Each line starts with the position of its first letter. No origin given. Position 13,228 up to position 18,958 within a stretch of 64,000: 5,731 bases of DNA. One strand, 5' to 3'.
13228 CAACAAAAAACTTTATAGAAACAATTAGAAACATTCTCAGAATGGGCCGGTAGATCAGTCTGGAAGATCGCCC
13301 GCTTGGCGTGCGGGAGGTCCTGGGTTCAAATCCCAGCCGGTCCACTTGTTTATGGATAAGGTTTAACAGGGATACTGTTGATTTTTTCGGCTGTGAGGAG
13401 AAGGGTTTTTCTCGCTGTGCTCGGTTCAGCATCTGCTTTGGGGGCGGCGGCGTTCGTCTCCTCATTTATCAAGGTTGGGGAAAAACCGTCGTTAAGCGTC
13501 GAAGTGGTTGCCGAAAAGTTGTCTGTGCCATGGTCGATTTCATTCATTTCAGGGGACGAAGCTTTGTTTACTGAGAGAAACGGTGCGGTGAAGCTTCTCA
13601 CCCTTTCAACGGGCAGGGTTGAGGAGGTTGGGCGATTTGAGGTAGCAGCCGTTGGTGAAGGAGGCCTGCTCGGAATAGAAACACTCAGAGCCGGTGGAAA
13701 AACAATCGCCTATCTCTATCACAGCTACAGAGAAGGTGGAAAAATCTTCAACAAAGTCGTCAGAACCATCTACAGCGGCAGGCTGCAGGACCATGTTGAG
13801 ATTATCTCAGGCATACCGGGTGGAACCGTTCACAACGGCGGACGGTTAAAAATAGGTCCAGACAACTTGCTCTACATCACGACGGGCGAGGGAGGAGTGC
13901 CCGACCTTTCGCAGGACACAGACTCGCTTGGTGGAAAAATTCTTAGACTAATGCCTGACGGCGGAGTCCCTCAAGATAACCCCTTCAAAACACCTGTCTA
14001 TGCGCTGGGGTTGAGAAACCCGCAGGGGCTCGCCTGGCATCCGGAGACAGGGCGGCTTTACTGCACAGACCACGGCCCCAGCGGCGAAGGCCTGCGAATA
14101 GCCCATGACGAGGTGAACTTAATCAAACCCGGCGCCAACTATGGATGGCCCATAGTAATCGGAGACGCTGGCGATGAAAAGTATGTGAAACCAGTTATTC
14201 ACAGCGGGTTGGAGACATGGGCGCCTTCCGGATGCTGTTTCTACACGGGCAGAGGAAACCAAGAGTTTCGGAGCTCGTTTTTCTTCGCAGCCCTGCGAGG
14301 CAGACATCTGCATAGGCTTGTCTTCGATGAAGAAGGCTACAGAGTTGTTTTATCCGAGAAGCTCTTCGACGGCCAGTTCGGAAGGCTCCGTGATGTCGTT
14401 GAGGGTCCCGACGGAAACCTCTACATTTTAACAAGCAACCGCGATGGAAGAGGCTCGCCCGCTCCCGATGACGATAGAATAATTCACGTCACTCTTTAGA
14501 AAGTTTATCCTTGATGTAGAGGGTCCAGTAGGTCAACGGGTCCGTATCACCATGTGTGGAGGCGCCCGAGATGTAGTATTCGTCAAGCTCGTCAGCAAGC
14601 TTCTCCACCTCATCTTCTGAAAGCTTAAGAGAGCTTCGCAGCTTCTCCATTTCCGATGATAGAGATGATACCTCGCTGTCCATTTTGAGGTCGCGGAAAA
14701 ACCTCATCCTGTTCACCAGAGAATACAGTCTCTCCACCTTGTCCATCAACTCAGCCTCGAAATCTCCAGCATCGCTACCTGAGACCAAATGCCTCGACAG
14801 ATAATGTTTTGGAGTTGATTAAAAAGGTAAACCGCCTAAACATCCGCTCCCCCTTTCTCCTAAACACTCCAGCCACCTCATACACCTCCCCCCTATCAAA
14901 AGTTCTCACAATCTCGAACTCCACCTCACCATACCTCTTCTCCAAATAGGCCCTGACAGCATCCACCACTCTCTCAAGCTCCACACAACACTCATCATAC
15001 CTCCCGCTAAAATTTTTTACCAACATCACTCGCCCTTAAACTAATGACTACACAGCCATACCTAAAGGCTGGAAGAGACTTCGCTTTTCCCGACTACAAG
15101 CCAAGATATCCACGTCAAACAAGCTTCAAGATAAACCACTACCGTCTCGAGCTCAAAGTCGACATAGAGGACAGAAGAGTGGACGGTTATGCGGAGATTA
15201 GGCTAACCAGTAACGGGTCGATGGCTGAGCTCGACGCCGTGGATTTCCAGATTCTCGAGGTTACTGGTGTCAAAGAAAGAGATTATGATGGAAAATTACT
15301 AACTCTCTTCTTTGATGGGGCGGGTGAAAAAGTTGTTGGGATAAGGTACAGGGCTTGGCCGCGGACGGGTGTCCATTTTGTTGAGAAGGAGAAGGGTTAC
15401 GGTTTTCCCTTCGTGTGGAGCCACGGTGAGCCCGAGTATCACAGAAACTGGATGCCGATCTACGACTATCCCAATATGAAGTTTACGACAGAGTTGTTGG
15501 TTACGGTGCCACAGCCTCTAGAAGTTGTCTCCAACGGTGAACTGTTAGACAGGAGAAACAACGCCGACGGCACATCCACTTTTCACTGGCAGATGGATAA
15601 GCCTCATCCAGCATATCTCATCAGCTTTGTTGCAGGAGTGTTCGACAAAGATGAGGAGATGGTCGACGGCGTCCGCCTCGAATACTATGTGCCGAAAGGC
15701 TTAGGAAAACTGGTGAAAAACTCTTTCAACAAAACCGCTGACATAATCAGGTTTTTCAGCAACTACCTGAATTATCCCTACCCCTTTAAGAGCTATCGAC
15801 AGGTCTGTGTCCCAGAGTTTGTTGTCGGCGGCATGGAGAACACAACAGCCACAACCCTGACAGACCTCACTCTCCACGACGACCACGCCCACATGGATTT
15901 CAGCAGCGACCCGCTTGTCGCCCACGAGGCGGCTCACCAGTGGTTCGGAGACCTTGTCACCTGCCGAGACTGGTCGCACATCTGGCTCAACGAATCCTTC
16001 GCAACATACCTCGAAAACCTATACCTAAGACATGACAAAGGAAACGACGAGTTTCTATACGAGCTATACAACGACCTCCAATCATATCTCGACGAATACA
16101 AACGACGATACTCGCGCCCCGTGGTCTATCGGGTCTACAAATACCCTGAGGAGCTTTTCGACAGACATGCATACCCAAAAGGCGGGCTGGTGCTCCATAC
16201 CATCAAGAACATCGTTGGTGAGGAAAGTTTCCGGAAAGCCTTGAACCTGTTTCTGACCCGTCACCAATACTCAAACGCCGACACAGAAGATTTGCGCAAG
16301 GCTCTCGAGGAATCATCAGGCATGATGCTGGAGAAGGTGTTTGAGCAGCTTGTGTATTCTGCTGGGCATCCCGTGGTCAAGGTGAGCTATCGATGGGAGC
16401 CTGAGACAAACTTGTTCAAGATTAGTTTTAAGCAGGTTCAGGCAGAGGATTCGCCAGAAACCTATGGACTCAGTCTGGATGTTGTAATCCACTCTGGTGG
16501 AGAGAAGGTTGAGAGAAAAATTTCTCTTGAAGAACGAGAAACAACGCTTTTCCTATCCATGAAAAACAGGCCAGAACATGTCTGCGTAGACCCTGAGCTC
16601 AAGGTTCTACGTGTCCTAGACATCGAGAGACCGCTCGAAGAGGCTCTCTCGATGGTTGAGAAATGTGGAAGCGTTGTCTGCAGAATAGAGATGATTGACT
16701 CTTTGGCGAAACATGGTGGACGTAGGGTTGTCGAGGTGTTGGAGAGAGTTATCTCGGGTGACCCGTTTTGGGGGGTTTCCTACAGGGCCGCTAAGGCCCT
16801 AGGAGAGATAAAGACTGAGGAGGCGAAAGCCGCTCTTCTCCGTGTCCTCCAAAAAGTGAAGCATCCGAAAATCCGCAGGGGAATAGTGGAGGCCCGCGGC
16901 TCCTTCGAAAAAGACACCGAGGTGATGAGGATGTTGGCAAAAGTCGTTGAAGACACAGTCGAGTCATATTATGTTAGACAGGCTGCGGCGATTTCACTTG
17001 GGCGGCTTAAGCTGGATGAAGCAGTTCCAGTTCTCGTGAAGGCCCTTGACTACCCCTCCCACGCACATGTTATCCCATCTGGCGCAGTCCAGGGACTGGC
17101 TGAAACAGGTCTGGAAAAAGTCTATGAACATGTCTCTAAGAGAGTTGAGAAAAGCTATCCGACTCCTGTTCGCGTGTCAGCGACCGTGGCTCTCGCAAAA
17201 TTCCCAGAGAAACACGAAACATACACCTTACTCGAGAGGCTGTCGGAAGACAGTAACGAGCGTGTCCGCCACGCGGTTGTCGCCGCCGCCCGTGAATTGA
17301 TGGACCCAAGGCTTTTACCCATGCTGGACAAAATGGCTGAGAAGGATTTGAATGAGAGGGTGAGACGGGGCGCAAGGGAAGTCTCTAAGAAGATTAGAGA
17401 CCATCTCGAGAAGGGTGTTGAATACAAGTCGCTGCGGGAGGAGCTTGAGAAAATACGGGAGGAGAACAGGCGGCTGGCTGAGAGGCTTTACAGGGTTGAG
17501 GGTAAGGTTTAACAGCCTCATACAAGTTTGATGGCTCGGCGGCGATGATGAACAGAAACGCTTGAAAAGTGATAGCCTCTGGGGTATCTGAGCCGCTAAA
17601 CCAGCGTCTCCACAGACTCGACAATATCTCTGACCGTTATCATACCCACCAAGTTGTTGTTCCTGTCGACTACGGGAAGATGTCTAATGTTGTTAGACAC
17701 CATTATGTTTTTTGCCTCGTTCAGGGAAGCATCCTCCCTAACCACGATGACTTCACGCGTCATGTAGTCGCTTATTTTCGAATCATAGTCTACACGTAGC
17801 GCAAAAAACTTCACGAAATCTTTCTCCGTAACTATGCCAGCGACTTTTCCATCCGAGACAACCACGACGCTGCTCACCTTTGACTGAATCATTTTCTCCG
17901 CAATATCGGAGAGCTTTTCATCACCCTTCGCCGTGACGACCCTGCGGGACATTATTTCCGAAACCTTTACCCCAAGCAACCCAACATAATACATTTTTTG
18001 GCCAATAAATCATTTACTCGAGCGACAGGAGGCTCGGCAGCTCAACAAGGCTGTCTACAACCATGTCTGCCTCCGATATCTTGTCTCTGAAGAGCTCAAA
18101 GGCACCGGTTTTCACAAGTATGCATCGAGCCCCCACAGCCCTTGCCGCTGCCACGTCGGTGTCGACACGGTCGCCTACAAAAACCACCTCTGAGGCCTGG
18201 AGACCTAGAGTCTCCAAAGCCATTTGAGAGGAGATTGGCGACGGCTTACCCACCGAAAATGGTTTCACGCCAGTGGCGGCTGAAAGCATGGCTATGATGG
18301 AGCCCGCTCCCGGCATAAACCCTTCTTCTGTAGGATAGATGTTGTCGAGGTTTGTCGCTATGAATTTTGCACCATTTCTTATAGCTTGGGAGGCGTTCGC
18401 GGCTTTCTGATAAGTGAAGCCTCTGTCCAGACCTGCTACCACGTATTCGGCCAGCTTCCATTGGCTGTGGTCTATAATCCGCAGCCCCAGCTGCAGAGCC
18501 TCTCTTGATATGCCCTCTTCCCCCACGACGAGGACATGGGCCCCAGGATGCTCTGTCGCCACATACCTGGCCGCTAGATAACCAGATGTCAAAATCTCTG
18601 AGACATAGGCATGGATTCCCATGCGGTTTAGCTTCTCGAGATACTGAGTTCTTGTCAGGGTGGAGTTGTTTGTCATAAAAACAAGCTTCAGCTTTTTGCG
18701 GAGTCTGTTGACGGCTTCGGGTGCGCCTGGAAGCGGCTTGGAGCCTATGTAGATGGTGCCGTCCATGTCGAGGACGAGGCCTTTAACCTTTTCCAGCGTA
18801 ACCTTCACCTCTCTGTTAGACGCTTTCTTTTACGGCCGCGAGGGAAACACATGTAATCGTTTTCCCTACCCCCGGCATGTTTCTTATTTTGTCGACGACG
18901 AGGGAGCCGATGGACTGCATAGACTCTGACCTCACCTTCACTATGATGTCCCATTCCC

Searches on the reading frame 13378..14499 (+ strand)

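Call 67: search_protein_families(library=pfam, proteins=[window:13378-14499:+], max_evalue=0.00001)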
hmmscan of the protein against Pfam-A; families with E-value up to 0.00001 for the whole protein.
window:13378-14499:+ (373 aa): 1 family
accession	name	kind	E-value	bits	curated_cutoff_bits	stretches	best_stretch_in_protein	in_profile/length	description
PF07995.17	GSDH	-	1.7e-74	251.5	25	1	48-358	1-329/332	Glucose / Sorbosone dehydrogenase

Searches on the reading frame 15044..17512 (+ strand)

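Call 67: search_protein_families(library=pfam, proteins=[window:15044-17512:+], max_evalue=0.00001)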
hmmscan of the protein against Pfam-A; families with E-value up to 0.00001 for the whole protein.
window:15044-17512:+ (822 aa): 5 families
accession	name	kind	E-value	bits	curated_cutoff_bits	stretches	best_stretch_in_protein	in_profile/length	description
PF01433.26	Peptidase_M1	-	4.4e-53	180.5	27.7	1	227-435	2-217/218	Peptidase family M1 domain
PF13646.12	HEAT_2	-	1.6e-28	99.3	27.7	3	536-617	6-86/88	HEAT repeats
PF17900.6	Peptidase_M1_N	-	1.4e-15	58.3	25.8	1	31-192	3-186/186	Peptidase M1 N-terminal domain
PF03130.22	HEAT_PBS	-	1.5e-11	44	20.9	0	644-669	1-26/27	PBS lyase HEAT-like repeat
PF02985.28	HEAT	-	1.8e-06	28.1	23.5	0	729-748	4-23/31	HEAT repeat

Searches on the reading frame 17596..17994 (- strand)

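Call 67: search_protein_families(library=pfam, proteins=[window:17596-17994:-], max_evalue=0.00001)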
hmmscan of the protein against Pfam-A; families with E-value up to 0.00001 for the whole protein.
window:17596-17994:- (132 aa): 1 family
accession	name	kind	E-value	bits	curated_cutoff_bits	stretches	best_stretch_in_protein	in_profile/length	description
PF00571.33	CBS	-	2.4e-34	117.8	24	2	74-128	1-55/57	CBS domain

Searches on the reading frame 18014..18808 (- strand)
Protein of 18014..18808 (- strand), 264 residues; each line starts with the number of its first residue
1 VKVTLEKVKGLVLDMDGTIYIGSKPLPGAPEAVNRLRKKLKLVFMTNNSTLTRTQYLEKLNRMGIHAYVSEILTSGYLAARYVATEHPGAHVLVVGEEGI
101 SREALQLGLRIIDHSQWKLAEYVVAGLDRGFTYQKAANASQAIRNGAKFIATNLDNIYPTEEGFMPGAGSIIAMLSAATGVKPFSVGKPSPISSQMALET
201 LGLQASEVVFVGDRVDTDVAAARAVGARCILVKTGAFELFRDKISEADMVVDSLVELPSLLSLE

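Call 67: search_protein_families(library=pfam, proteins=[window:18014-18808:-], max_evalue=0.00001)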
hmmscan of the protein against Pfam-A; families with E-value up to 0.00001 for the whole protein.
window:18014-18808:- (264 aa): 4 families
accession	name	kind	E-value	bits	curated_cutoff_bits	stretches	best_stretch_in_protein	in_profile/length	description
PF13344.12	Hydrolase_6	-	4.8e-27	94.4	27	1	12-109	2-100/101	Haloacid dehalogenase-like hydrolase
PF13242.12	Hydrolase_like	-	3.3e-19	69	22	1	186-257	2-75/75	HAD-hyrolase-like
PF00702.32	Hydrolase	-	3.6e-17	63.8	26.4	1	8-226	1-191/191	haloacid dehalogenase-like hydrolase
PF13419.12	HAD_2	-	3e-10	40.9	23.8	1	174-232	121-178/178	Haloacid dehalogenase-like hydrolase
